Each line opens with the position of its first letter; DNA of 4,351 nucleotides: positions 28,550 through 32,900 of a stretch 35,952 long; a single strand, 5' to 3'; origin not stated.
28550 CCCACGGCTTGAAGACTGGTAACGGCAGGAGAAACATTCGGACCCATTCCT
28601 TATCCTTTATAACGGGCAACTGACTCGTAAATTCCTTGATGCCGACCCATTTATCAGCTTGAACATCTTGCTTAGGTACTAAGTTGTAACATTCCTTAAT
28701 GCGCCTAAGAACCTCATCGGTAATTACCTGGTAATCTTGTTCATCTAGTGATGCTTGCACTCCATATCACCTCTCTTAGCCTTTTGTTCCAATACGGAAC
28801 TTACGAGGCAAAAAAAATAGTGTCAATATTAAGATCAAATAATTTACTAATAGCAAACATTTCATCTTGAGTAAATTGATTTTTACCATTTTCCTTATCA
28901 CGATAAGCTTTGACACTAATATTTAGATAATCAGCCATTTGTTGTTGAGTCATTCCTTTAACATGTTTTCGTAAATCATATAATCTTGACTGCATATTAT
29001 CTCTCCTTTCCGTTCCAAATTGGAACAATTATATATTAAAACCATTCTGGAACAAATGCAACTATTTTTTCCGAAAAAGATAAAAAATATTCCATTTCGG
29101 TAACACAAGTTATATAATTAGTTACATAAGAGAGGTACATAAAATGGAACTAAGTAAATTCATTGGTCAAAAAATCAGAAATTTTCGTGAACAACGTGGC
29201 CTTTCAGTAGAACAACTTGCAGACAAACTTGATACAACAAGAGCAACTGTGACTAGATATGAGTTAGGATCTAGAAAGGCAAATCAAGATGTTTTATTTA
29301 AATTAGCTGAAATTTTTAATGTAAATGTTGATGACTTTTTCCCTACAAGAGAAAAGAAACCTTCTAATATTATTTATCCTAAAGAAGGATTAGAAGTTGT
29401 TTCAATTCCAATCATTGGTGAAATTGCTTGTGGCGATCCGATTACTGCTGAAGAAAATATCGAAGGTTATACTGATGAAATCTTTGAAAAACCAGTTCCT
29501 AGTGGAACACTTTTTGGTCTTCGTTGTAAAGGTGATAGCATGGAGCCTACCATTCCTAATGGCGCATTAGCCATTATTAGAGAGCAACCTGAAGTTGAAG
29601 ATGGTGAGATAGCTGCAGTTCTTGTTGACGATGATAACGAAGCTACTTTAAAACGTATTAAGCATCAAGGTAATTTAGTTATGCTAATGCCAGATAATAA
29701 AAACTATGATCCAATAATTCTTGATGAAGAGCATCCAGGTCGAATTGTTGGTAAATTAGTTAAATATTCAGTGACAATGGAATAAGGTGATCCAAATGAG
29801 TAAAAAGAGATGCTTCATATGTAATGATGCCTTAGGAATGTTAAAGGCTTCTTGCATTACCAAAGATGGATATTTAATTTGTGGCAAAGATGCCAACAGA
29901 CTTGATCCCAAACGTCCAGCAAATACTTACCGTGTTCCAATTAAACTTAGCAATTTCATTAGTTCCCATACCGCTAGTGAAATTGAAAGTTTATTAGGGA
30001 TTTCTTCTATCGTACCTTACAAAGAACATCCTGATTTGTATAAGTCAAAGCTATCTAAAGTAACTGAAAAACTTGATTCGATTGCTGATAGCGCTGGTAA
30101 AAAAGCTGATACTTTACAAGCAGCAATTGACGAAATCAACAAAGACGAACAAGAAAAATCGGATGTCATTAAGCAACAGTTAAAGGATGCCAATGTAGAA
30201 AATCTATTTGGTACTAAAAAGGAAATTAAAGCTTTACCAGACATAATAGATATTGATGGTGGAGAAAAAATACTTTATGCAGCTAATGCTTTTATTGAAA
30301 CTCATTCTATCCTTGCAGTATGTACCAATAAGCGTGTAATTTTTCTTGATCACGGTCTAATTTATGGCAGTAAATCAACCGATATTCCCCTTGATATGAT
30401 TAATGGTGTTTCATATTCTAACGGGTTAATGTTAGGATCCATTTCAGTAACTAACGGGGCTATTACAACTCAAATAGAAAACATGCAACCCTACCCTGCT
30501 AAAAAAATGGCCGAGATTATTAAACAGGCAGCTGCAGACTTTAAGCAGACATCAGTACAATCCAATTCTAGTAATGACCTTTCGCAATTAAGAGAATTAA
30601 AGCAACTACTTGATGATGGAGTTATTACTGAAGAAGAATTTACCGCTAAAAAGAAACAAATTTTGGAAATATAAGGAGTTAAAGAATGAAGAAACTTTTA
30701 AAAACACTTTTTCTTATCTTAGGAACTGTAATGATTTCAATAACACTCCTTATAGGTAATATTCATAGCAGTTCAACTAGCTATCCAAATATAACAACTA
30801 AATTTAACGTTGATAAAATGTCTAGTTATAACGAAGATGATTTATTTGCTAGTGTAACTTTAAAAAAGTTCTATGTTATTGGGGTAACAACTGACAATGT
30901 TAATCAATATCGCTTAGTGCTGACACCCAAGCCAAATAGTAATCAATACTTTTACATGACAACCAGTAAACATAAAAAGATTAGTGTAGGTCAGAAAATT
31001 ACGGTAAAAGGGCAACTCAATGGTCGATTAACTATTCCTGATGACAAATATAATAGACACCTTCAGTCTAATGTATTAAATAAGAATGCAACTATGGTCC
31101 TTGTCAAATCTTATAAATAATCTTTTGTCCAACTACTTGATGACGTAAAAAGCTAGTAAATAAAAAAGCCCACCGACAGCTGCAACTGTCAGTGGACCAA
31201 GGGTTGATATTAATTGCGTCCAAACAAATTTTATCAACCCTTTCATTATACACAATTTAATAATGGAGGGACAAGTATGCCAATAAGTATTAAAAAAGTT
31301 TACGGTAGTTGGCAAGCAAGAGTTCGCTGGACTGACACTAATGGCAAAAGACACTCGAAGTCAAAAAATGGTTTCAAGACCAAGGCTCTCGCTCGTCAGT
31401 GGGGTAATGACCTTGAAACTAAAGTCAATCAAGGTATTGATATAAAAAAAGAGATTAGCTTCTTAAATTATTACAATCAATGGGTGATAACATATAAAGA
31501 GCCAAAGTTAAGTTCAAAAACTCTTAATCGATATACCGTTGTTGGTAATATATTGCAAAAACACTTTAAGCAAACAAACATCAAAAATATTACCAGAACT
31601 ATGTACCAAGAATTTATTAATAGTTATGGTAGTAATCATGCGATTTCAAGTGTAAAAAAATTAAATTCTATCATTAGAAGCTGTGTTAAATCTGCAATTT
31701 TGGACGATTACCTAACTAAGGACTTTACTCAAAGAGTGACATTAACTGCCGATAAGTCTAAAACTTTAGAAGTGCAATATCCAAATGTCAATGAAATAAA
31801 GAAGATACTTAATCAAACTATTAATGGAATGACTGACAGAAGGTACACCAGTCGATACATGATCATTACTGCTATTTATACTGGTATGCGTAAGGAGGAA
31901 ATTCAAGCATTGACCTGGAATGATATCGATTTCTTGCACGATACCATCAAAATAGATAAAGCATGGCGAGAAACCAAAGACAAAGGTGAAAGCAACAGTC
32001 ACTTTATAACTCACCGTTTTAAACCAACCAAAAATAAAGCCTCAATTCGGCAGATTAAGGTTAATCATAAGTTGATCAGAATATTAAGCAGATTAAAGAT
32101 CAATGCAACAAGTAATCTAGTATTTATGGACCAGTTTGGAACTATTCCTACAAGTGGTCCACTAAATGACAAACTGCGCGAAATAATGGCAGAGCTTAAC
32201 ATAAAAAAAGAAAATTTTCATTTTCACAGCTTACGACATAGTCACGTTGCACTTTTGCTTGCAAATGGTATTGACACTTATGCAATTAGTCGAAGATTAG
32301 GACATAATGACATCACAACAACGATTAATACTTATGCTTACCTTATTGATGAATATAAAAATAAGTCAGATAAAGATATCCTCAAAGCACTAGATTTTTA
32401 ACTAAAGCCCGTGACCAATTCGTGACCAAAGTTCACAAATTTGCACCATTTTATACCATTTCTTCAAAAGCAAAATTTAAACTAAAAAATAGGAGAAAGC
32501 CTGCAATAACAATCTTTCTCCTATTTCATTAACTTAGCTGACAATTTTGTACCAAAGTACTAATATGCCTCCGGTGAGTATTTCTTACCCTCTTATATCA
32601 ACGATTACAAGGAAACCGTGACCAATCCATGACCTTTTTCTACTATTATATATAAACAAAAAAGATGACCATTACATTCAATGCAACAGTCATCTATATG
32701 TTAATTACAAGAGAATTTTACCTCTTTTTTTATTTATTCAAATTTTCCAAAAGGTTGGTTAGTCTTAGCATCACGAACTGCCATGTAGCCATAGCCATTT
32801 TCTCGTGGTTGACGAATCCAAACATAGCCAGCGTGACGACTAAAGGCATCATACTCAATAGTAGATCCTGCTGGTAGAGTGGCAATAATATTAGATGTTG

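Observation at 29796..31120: Two uncharacterised cargo genes co-transcribed with the repressor: candidate prophage-encoded exclusion or defence pair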

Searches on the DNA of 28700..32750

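Call 39: search_rna_families(source=window, start=28700, end=32750, threshold=evalue, max_evalue=1)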
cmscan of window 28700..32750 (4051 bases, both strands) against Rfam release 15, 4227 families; matches with E-value up to 1: 0.
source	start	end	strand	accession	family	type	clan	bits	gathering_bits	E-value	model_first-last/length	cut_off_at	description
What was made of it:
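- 31157..31238 (-): Conserved two-hairpin antisense element (candidate sRNA of about 80 nt with an intrinsic terminator). It marks the 3' boundary of the cargo slot, just upstream of int. No Rfam hit (call 39).
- Tried and rejected: Rfam has no match for the antisense element (call 39).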

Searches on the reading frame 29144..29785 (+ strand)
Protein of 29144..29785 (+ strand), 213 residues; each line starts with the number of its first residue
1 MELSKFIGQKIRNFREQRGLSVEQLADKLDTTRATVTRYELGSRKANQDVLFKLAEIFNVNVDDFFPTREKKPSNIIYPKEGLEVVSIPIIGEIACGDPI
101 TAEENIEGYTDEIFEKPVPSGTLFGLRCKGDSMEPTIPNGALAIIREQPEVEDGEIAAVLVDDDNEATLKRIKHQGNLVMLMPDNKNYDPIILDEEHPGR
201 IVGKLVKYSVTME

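Call 3: search_protein_families(library=pfam, proteins=[window:29144-29785:+], max_evalue=1)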
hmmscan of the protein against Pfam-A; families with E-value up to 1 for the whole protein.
window:29144-29785:+ (213 aa): 15 families
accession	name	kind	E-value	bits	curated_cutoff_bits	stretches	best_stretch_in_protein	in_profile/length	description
PF00717.28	Peptidase_S24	-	2.3e-27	95.4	23.3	1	89-206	1-116/116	Peptidase S24-like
PF01381.28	HTH_3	-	7.2e-16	58.4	23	1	11-65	1-55/55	Helix-turn-helix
PF13560.12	HTH_31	-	8.2e-10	39.3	27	1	8-63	3-59/64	Helix-turn-helix domain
PF12844.13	HTH_19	-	8.9e-10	38.8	30.2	1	8-64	1-57/64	Helix-turn-helix domain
PF13443.12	HTH_26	-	2.5e-05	24.9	22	1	10-66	1-58/63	Cro/C1-type HTH DNA-binding domain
PF08279.18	HTH_11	-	0.0009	19.5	25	1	11-39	6-35/55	HTH domain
PF01047.28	MarR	-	0.0074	16.6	24.6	1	15-38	13-36/59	MarR family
PF20432.4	Xre-like-HTH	-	0.014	16.1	25.8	1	11-48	15-52/63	Antitoxin Xre-like helix-turn-helix domain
PF12840.13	HTH_20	-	0.026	14.9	27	1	14-38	13-37/51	Helix-turn-helix domain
PF09339.16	HTH_IclR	-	0.03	14.5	22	1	15-39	13-38/52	IclR helix-turn-helix domain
PF13384.12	HTH_23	-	0.035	14.4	24.6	1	14-38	14-36/50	Homeodomain-like domain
PF20360.3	DUF6655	-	0.11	12.1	27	0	85-122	197-233/259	Family of unknown function (DUF6655)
PF10502.14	Peptidase_S26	-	0.13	12.6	22.9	1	126-172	26-77/168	Signal peptidase, peptidase S26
PF13413.12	HTH_25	-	0.13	12.5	24.6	1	12-34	3-25/62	Helix-turn-helix domain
PF02796.21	HTH_7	-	0.2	12.3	23.8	1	18-39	20-41/45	Helix-turn-helix domain of resolvase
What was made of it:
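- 29144..29785 (+): Repressor, LexA/CI-type: HTH_3 plus a Peptidase_S24 autocleavage domain. First gene of the operon. Pfam HTH_3 7e-16 and Peptidase_S24 2e-27 (call 3).
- Checked: Repressor: 29144-29785 (+), 213 aa, HTH_3 plus Peptidase_S24 (call 3).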

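Call 4: search_protein_families(library=phrogs, proteins=[window:29144-29785:+], max_evalue=0.1)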
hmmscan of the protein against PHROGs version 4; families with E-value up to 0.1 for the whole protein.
window:29144-29785:+ (213 aa): 36 families (the best 25 are shown)
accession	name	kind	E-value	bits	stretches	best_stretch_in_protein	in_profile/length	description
phrog_4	-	transcription regulation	1.4e-44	153.7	1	7-209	137-336/400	transcriptional repressor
phrog_8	-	transcription regulation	1.6e-16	61.7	1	1-66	71-136/346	transcriptional regulator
phrog_3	-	transcription regulation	1.1e-13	52.7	1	4-81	86-161/430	transcriptional repressor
phrog_6201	-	transcription regulation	6.8e-12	46.3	1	126-208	31-114/121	CI-like repressor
phrog_811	-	DNA, RNA and nucleotide metabolism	1e-11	45.5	1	87-203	11-126/140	UmuD-like protein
phrog_2439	-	transcription regulation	1.3e-11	45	1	4-71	5-72/367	transcriptional regulator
phrog_8558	-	unknown function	1.5e-10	42.3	1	123-210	20-109/114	-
phrog_1373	-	transcription regulation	4.9e-10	40.6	1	7-74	64-131/166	transcriptional regulator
phrog_2967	-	transcription regulation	4e-08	34.1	1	7-73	11-77/225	transcriptional regulator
phrog_2328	-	transcription regulation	8.1e-08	33.1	1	7-73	16-82/128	transcriptional repressor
phrog_7241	-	transcription regulation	1.7e-07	32.3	1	10-64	65-119/122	transcriptional regulator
phrog_5823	-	transcription regulation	2.1e-07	31.4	1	6-74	6-75/404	transcriptional regulator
phrog_955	-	DNA, RNA and nucleotide metabolism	0.00011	23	1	6-58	24-79/142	HTH DNA binding protein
phrog_9103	-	transcription regulation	0.00012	23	1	21-66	24-68/78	transcriptional repressor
phrog_2104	-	unknown function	0.00023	22.3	1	9-55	42-88/103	-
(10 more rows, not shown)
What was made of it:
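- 29144..29785 (+): PHROG 4, transcriptional repressor, 1e-44 (call 4).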

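Call 5: search_protein_families(library=padloc, proteins=[window:29144-29785:+], max_evalue=1)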
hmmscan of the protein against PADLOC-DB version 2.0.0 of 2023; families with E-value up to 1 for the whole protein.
window:29144-29785:+ (213 aa): 22 families
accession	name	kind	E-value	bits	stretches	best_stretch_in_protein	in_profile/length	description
PDLC03947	RmrA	-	1.9e-12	44.7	1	3-73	8-78/383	-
PDLC03954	RmrA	-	4.3e-10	37.1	1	2-72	6-75/380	-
PDLC02926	HTH_VI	-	6.4e-10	37.2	1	7-70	2-65/92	-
PDLC03945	RmrA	-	6.5e-09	33.4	1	6-71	2-67/394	-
PDLC04142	capH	-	6.8e-09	34.7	1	4-73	4-73/103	capH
PDLC03948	RmrA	-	1e-08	32.5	1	3-68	5-70/397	-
PDLC03943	RmrA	-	3.5e-08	30.9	1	5-73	1-68/370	-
PDLC03944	RmrA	-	7.2e-08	29.9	1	4-68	4-68/384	-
PDLC03951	RmrA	-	1.2e-07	29.1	1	4-70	6-72/400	-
PDLC03952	RmrA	-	4.2e-07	27.2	1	5-68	21-83/395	-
PDLC03956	RmrA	-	6.6e-07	26.7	1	4-70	6-73/399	-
PDLC03949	RmrA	-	8.9e-07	26.1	1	9-68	5-63/363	-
PDLC03955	RmrA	-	5.4e-06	23.9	1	9-68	23-81/371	-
PDLC03950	RmrA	-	7.2e-06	23.2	1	9-69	5-64/369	-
PDLC04775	PDC-M69A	-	1.6e-05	23.4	1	5-72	6-73/113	-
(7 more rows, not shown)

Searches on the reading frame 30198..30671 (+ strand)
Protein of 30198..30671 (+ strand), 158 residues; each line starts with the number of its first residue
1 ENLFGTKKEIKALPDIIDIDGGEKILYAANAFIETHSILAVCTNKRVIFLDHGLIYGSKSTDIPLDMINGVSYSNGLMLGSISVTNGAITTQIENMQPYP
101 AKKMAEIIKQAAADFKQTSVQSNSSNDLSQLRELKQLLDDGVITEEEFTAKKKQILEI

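Call 100: search_dna_similar(query=window:30198-30671:+, collection=phages, mode=protein, max_evalue=0.001, max_rows=30, rows=spread)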
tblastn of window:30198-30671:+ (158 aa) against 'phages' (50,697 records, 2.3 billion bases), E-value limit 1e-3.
Records with a match: 51; places in all: 52; records where one place covers at least 80% of the query: 42.
Best place of each record, by identity: 60-80% 2; <60% 49.
By first word of the organism name: Staphylococcus 28; Lactococcus 7; Streptococcus 4; Bacteriophage 3; Clostridium 2; Lactobacillus 1; Blautia 1; Salmonella 1; Enterococcus 1; Acinetobacter 1; and 2 more.
By host as written in the record: Staphylococcus aureus 16; - 12; Staphylococcus aureus subsp. aureus RN4220 4; Staphylococcus aureus RN4220 2; Staphylococcus aureus CCM7722 2; Lactobacillus gasseri 1; Streptococcus agalactiae JN_AR_GBS350 1; Streptococcus pyogenes MGAS9429 1; and 12 more.
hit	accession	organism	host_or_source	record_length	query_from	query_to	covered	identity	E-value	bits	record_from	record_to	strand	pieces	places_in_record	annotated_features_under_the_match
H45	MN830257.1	Lactobacillus phage JNU_P11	Lactobacillus gasseri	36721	2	158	99%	45.1%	2e-34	132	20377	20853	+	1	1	hypothetical protein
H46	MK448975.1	Streptococcus phage Javan526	Streptococcus pyogenes MGAS9429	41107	4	158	98%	43.9%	6e-37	139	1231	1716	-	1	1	hypothetical protein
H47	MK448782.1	Streptococcus phage Javan501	Streptococcus pyogenes MGAS10750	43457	4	158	98%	43.9%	6e-37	139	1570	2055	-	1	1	hypothetical protein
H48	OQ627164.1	Streptococcus phage phiKSM96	Streptococcus mutans KSM96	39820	4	157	97%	40.8%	2e-31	123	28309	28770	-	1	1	PH domain-containing protein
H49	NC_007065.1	Staphylococcus phage X2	Staphylococcus aureus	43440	1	158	100%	39.3%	1e-28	115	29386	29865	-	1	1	PH domain-containing protein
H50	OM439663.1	Staphylococcus phage vB_SauS_287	Staphylococcus aureus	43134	1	158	100%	39.3%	9e-27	110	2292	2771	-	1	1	PH domain-containing protein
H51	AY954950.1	Staphylococcus phage 187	-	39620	1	158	100%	39.3%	1e-26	110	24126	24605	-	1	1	ORF018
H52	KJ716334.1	Staphylococcus phage SA97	Staphylococcus aureus RN4220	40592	1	158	100%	39.3%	1e-26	110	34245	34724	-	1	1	hypothetical protein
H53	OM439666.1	Staphylococcus phage vB_SauS_321c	Staphylococcus aureus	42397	1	158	100%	39.3%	1e-26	110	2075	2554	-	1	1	PH domain-containing protein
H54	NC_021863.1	Staphylococcus phage SA13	Staphylococcus aureus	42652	1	158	100%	39.3%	1e-26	110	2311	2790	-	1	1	PH domain-containing protein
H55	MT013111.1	Staphylococcus phage SA75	Staphylococcus aureus subsp. aureus ...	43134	1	158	100%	39.3%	1e-26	110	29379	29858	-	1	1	hypothetical protein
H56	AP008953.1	Staphylococcus phage phiETA2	Staphylococcus aureus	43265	1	158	100%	39.3%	1e-26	110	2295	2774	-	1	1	hypothetical protein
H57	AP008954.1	Staphylococcus phage phiETA3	Staphylococcus aureus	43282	1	158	100%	39.3%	1e-26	110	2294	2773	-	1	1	hypothetical protein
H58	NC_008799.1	Staphylococcus phage phiETA3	Staphylococcus aureus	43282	1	158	100%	39.3%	1e-26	110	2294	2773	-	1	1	hypothetical protein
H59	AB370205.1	Staphylococcus phage phiMR25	Staphylococcus aureus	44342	1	158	100%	39.3%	1e-26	110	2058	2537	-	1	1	orf3: hypothetical protein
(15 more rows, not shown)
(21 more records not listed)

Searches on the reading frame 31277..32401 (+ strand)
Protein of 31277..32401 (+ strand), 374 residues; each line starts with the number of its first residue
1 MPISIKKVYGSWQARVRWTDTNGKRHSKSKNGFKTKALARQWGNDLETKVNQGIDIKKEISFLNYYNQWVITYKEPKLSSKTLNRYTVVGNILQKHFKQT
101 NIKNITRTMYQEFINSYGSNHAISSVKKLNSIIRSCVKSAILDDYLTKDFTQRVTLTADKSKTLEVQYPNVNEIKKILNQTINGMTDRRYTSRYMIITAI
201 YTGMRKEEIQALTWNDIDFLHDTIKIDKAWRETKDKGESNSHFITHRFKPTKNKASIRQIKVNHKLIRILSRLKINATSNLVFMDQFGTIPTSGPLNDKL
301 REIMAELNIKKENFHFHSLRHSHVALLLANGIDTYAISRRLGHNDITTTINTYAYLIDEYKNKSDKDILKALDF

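Call 3: search_protein_families(library=pfam, proteins=[window:31277-32401:+], max_evalue=1)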
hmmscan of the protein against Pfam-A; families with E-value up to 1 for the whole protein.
window:31277-32401:+ (374 aa): 10 families
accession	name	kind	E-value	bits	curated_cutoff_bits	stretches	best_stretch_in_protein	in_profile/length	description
PF00589.27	Phage_integrase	-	3.4e-23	82.7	27.1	1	172-354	6-166/172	Phage integrase family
PF14657.12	Arm-DNA-bind_4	-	1.1e-07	31.8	22.3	1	11-54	1-46/47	Arm DNA-binding domain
PF12286.13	DUF3622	-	0.00069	20.4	22.2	1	10-44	16-51/71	Protein of unknown function (DUF3622)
PF14659.12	Phage_int_SAM_3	-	0.0024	18.5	22.6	1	62-116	2-56/58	Phage integrase, N-terminal SAM-like domain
PF02899.23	Phage_int_SAM_1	-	0.013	16.2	22.3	1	73-136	8-75/83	Phage integrase, N-terminal SAM-like domain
PF10711.15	DUF2513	-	0.053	14.3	29.6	1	207-238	65-95/100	Hypothetical protein (DUF2513)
PF02787.25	CPSase_L_D3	-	0.071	13.5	26.6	0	194-238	12-56/80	Carbamoyl-phosphate synthetase large chain, oligomerisation domain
PF22022.2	Phage_int_M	-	0.078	13.7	27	0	68-154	7-93/96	Phage integrase central domain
PF07557.16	Shugoshin_C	-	0.14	12.4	23.3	1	70-81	10-21/24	Shugoshin C terminus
PF16039.10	DUF4791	-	0.2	11.6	27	1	77-142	89-156/163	Domain of unknown function (DUF4791)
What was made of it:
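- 31277..32401 (+): Tyrosine integrase, the end of the lysogeny module. Pfam Phage_integrase 3e-23 and Arm-DNA-bind_4 1e-7 (call 3).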
